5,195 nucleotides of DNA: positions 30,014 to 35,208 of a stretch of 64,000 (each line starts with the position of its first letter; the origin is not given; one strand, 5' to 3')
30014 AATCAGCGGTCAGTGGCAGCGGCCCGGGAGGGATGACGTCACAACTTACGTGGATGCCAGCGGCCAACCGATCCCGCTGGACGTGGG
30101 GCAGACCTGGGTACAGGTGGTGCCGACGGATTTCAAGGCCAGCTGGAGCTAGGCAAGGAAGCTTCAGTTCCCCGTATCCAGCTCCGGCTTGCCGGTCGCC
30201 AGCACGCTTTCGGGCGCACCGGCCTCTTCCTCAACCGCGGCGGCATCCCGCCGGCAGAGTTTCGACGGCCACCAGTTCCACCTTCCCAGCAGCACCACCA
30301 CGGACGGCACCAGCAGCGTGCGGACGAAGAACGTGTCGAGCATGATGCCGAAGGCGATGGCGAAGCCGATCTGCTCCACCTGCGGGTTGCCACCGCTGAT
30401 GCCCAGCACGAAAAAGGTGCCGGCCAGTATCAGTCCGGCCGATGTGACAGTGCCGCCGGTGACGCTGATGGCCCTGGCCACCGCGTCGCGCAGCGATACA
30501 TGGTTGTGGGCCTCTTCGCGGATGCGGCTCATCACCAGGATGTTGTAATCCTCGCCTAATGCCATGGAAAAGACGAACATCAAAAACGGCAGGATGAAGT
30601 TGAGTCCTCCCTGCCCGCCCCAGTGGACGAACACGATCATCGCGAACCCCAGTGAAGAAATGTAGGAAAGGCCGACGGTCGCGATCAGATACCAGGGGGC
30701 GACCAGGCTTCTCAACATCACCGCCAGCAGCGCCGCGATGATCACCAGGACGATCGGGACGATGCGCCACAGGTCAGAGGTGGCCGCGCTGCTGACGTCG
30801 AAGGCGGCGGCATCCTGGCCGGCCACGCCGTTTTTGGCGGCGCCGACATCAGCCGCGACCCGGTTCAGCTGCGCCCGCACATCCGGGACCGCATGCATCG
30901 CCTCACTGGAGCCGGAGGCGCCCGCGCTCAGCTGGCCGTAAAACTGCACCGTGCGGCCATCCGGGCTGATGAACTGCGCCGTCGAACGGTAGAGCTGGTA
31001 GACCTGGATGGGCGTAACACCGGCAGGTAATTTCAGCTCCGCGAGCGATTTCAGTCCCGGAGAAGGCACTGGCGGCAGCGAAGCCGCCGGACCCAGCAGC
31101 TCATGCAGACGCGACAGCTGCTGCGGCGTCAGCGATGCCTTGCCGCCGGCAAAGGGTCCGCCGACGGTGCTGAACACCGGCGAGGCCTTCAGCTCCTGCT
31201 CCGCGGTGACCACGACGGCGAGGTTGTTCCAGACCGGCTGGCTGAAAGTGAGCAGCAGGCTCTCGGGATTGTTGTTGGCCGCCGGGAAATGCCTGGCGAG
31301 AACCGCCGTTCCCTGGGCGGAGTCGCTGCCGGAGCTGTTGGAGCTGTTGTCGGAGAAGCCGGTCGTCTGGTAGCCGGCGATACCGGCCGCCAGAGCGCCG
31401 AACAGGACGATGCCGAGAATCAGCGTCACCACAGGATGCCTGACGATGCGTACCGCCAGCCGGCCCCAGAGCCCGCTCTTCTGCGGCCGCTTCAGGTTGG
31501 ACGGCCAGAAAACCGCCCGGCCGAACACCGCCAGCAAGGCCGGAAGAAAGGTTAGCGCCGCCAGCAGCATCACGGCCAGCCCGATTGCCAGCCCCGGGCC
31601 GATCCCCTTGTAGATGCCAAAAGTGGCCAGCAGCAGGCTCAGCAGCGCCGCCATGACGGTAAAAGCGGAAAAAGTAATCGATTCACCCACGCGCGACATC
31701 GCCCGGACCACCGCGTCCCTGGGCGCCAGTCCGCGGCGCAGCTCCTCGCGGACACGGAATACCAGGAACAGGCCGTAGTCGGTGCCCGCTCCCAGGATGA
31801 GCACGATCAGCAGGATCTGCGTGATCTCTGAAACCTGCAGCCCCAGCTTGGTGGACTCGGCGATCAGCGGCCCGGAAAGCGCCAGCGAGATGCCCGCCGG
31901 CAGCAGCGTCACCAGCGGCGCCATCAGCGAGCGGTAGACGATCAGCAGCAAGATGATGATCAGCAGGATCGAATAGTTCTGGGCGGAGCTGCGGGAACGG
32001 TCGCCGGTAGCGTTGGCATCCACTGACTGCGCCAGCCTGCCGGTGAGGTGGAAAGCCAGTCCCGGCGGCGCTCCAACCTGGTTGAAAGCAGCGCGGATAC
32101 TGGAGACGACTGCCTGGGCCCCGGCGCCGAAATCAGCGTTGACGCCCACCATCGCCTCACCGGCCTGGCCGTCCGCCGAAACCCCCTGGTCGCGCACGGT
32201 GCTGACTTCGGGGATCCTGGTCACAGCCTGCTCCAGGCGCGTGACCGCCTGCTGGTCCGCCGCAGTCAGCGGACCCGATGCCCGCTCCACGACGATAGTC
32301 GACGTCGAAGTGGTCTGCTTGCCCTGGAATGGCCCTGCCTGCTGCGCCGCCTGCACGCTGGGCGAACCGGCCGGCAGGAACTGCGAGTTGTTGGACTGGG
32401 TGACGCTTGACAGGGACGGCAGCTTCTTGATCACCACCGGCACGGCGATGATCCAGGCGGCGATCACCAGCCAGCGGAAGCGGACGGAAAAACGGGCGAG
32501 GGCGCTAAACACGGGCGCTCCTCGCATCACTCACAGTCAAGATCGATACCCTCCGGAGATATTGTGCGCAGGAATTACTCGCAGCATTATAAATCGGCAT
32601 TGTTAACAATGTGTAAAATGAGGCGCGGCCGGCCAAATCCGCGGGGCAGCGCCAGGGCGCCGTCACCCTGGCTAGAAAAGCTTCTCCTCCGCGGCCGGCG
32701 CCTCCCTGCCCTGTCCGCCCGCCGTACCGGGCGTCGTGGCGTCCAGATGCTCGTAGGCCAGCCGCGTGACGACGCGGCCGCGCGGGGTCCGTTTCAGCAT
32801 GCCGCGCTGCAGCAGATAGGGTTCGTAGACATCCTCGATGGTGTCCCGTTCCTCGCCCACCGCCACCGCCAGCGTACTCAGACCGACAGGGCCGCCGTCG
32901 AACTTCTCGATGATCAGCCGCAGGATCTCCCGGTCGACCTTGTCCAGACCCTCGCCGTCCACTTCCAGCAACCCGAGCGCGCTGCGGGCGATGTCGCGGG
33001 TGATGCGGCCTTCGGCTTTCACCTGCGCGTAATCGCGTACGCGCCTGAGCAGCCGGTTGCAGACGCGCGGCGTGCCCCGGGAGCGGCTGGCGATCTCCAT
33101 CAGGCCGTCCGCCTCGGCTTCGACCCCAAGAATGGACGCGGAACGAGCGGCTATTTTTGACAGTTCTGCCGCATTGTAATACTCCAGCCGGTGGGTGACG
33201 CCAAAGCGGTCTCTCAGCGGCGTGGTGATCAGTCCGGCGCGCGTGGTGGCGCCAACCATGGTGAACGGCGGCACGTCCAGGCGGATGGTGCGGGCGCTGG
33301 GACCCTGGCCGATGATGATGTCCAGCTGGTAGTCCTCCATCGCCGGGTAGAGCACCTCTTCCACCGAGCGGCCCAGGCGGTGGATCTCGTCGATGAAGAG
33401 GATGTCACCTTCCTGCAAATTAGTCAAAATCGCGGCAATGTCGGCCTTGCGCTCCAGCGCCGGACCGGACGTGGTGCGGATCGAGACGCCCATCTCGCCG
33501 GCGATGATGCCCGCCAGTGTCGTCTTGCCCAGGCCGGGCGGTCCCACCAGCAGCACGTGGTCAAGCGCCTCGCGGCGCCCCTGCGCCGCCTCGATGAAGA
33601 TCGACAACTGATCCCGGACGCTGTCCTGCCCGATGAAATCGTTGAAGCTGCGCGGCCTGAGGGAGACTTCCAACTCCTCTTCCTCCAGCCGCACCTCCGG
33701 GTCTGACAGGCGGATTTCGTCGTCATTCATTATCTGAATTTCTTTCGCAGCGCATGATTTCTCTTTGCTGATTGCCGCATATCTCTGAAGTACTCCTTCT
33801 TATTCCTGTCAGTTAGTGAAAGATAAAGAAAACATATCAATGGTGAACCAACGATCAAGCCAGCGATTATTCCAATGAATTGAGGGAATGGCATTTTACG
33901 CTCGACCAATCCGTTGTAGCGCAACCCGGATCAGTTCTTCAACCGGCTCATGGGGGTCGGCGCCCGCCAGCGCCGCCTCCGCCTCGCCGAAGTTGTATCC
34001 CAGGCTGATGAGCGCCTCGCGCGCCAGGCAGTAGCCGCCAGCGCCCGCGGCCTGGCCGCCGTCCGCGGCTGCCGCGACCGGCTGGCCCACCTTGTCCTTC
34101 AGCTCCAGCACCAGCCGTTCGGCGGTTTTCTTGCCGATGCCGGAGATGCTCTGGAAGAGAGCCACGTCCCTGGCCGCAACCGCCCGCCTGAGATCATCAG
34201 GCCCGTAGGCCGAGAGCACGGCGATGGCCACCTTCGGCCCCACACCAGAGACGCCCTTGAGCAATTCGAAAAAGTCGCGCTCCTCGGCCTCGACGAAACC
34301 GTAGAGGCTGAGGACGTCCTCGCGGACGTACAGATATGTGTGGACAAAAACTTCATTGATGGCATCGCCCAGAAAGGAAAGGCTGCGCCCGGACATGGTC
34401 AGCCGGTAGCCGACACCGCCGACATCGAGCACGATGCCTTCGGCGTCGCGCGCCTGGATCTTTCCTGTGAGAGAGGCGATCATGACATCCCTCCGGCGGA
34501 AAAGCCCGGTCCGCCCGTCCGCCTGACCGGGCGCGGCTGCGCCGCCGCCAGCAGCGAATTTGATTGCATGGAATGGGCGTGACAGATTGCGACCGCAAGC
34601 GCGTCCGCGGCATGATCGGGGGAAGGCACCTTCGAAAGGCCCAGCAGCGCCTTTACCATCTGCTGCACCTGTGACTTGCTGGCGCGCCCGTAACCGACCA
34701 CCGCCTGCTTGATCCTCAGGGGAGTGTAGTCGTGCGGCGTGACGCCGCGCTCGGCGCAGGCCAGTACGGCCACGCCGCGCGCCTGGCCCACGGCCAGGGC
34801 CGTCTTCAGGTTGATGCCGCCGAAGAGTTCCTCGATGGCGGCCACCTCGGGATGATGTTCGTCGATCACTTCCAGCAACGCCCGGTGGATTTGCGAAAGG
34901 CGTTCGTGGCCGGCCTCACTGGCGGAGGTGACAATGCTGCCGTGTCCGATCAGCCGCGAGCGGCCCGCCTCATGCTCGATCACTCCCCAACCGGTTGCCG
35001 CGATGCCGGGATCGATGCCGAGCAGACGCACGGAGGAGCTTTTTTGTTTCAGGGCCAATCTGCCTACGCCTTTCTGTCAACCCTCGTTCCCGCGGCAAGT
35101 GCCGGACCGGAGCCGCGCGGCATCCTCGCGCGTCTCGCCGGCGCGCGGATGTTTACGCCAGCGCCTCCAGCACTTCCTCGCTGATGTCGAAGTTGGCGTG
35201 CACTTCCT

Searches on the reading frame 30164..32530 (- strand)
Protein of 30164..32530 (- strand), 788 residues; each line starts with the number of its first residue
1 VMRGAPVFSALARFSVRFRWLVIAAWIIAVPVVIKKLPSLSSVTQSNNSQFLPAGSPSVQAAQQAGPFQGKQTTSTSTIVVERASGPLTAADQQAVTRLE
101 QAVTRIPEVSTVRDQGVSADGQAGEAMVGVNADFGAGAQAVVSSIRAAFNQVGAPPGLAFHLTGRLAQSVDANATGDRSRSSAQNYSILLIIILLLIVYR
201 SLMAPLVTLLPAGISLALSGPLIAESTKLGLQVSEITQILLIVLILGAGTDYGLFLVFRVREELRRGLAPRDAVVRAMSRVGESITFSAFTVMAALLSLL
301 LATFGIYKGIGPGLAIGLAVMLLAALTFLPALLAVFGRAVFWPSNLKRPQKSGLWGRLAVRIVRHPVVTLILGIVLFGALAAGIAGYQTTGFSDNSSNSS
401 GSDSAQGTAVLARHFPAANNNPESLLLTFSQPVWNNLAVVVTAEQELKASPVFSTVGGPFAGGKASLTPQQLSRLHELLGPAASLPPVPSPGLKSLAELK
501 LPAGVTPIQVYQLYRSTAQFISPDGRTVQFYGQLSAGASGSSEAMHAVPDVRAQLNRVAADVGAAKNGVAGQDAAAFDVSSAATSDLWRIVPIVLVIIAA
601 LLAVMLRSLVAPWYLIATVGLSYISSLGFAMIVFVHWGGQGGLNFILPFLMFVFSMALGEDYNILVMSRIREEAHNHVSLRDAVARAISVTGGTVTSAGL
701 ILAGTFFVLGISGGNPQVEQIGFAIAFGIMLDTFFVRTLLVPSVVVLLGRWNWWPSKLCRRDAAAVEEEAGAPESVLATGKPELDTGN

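Call 22: search_protein_families(library=pfam, proteins=[window:30164-32530:-], max_evalue=0.00001)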
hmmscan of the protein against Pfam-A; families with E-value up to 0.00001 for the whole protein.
window:30164-32530:- (788 aa): 1 family
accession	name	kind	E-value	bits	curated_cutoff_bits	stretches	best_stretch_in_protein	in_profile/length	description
PF03176.21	MMPL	-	9.1e-114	380.3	20.5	2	51-367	2-331/333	MMPL family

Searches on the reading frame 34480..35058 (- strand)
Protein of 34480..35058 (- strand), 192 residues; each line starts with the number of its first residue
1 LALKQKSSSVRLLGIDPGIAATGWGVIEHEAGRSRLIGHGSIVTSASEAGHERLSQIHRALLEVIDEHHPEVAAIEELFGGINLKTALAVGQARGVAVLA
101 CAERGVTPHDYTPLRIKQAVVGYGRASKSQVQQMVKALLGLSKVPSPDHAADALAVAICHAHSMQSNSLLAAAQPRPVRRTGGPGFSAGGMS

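Call 22: search_protein_families(library=pfam, proteins=[window:34480-35058:-], max_evalue=0.00001)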
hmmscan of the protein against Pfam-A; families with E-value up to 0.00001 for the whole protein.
window:34480-35058:- (192 aa): 1 family
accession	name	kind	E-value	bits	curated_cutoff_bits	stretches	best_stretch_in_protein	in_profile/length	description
PF02075.23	RuvC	-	7.6e-50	169.1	22.2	1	13-160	2-148/148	Crossover junction endodeoxyribonuclease RuvC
